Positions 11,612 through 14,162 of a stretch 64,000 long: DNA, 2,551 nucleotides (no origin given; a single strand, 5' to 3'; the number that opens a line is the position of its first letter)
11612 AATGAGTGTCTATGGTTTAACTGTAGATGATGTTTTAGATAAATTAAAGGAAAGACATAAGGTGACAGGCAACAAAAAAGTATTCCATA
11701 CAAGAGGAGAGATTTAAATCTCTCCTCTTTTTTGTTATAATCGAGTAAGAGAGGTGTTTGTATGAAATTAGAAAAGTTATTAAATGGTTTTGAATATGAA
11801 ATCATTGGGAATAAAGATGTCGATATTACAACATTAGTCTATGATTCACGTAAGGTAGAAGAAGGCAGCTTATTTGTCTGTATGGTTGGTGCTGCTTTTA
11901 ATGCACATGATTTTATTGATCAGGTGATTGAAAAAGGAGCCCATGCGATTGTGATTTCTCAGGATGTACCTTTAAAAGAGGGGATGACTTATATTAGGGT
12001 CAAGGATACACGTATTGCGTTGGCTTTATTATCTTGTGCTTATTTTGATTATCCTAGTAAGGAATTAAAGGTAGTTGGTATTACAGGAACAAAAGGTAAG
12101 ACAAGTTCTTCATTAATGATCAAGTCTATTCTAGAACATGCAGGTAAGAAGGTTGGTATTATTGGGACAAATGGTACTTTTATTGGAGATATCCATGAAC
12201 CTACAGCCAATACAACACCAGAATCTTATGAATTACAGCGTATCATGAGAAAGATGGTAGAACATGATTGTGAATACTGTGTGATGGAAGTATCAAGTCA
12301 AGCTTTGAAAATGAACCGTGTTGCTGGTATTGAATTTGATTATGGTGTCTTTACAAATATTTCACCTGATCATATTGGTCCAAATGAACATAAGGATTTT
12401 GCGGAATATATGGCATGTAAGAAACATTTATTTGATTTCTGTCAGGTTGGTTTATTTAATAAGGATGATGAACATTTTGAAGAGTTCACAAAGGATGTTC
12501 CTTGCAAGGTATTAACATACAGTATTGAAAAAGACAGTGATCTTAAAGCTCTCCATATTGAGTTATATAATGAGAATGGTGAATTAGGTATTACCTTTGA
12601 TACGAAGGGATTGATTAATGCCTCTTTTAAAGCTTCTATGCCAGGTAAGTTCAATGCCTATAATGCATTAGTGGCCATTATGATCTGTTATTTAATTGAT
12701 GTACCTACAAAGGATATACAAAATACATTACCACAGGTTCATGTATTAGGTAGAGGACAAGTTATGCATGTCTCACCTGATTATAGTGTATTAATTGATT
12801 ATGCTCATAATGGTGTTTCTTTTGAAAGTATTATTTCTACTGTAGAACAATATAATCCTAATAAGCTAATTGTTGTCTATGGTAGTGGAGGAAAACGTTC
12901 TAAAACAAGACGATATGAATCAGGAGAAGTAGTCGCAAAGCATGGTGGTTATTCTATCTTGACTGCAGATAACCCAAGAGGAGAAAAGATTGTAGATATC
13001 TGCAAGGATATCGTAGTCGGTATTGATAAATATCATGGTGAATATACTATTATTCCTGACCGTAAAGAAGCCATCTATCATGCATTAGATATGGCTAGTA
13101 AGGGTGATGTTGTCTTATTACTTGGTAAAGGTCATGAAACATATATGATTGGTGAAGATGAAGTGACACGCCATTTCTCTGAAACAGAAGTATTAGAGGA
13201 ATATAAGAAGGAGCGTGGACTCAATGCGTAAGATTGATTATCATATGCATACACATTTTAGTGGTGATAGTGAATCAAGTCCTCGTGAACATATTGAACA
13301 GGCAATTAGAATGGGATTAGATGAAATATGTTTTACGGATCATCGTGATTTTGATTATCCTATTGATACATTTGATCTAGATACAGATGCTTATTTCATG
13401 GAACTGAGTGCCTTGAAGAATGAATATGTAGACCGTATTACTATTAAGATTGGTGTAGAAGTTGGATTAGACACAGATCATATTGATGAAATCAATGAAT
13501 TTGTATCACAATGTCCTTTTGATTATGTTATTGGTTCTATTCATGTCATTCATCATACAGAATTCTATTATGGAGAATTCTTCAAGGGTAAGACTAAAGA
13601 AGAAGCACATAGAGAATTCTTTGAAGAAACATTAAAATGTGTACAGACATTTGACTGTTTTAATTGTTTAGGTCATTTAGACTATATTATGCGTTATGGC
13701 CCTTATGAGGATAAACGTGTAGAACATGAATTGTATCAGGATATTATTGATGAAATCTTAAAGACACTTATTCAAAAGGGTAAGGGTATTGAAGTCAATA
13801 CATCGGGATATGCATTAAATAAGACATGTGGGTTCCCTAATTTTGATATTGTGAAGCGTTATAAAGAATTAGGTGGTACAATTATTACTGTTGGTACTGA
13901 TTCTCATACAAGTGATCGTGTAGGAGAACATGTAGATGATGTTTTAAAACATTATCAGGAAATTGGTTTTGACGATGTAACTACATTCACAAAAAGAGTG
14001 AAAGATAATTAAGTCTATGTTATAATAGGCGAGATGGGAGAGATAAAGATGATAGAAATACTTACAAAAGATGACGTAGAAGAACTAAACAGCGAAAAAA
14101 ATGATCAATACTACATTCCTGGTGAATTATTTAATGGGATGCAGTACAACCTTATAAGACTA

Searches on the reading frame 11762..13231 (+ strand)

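Call 29: search_protein_families(library=ncbifam, proteins=[window:11762-13231:+], max_evalue=0.00001)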
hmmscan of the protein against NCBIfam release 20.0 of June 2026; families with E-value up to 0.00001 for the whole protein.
window:11762-13231:+ (489 aa): 24 families
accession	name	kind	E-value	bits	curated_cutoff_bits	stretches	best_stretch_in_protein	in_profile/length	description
NF001126.0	PRK00139.1-4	equivalog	7.9e-145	483.1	373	1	1-484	1-484/486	UDP-N-acetylmuramoyl-L-alanyl-D-glutamate--2,6-diaminopimelate ligase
TIGR01085.1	murE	subfamily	2.4e-127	425.7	257.3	1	20-481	2-470/472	UDP-N-acetylmuramyl-tripeptide synthetase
NF010628.0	PRK14022.1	equivalog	6.4e-110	368.1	536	1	17-482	30-481/483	UDP-N-acetylmuramoyl-L-alanyl-D-glutamate--L-lysine ligase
NF001124.0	PRK00139.1-2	equivalog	1.4e-107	360.5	476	1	17-483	23-493/500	UDP-N-acetylmuramoyl-L-alanyl-D-glutamate--2,6-diaminopimelate ligase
NF008896.0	PRK11929.1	equivalog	2.3e-103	346.8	1023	1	20-478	27-494/965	bifunctional UDP-N-acetylmuramoyl-L-alanyl-D-glutamate--2,6-diaminopimelate ligase MurE/UDP-N-acetylmuramoyl-tripeptide--D-alanyl-D-alanine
NF001130.0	PRK00139.2-4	equivalog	3.3e-96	323.1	715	1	14-481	23-510/516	UDP-N-acetylmuramoyl-L-alanyl-D-glutamate--2,6-diaminopimelate ligase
NF001123.0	PRK00139.1-1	equivalog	3.2e-87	293.3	586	1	2-482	3-489/493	UDP-N-acetylmuramoyl-L-alanyl-D-glutamate--2,6-diaminopimelate ligase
NF001129.0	PRK00139.2-3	equivalog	2.2e-80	270.6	762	1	14-467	33-500/517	UDP-N-acetylmuramoyl-L-alanyl-D-glutamate--2,6-diaminopimelate ligase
NF001127.0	PRK00139.2-1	equivalog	2.1e-75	254.4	997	1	22-462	31-491/520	UDP-N-acetylmuramoyl-L-alanyl-D-glutamate--2,6-diaminopimelate ligase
NF001131.0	PRK00139.2-5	equivalog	8e-65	219.5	1000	1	11-465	25-466/483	UDP-N-acetylmuramoyl-L-alanyl-D-glutamate--2,6-diaminopimelate ligase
TIGR02068.2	cya_phycin_syn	equivalog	1.1e-41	142.7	850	1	84-456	461-849/862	cyanophycin synthetase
TIGR01143.1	murF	subfamily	2.1e-41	142.3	288.6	1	28-443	2-392/418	UDP-N-acetylmuramoyl-tripeptide--D-alanyl-D-alanine ligase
NF010623.0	PRK14016.1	subfamily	3.4e-35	121.4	877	1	99-456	477-851/871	cyanophycin synthetase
NF008041.0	PRK10773.1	equivalog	6e-26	91.2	551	1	14-145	17-140/453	UDP-N-acetylmuramoyl-tripeptide--D-alanyl-D-alanine ligase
NF053645.1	pMurC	equivalog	5.2e-23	81.5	560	2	286-372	308-395/492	pseudomurein biosynthesis peptide ligase pMurC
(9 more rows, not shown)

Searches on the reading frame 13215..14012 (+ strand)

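Call 29: search_protein_families(library=ncbifam, proteins=[window:13215-14012:+], max_evalue=0.00001)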
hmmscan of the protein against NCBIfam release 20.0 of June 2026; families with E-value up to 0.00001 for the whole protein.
window:13215-14012:+ (265 aa): 7 families
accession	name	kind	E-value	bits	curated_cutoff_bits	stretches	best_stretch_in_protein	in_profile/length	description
NF004086.0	PRK05588.1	equivalog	5.3e-61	206.8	321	1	8-251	3-240/255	histidinol phosphate phosphatase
TIGR01856.1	hisJ_fam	subfamily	5.4e-58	196.7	90.2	1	7-244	1-251/252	histidinol-phosphatase HisJ family protein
NF005596.0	PRK07328.1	subfamily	2.7e-38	131.9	202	1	6-263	3-263/269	histidinol-phosphatase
NF005597.0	PRK07329.1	equivalog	2.7e-28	99.2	303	1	7-260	4-250/257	hypothetical protein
NF005996.1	PRK08123.1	equivalog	3.2e-18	66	133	1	8-242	2-260/262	histidinol-phosphatase HisJ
NF005235.0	PRK06740.1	equivalog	5.2e-17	62.3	442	1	73-263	138-326/335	histidinol phosphate phosphatase domain-containing protein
NF006702.0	PRK09248.1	domain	4.9e-12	45.9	264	1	5-111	3-103/246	PHP domain-containing protein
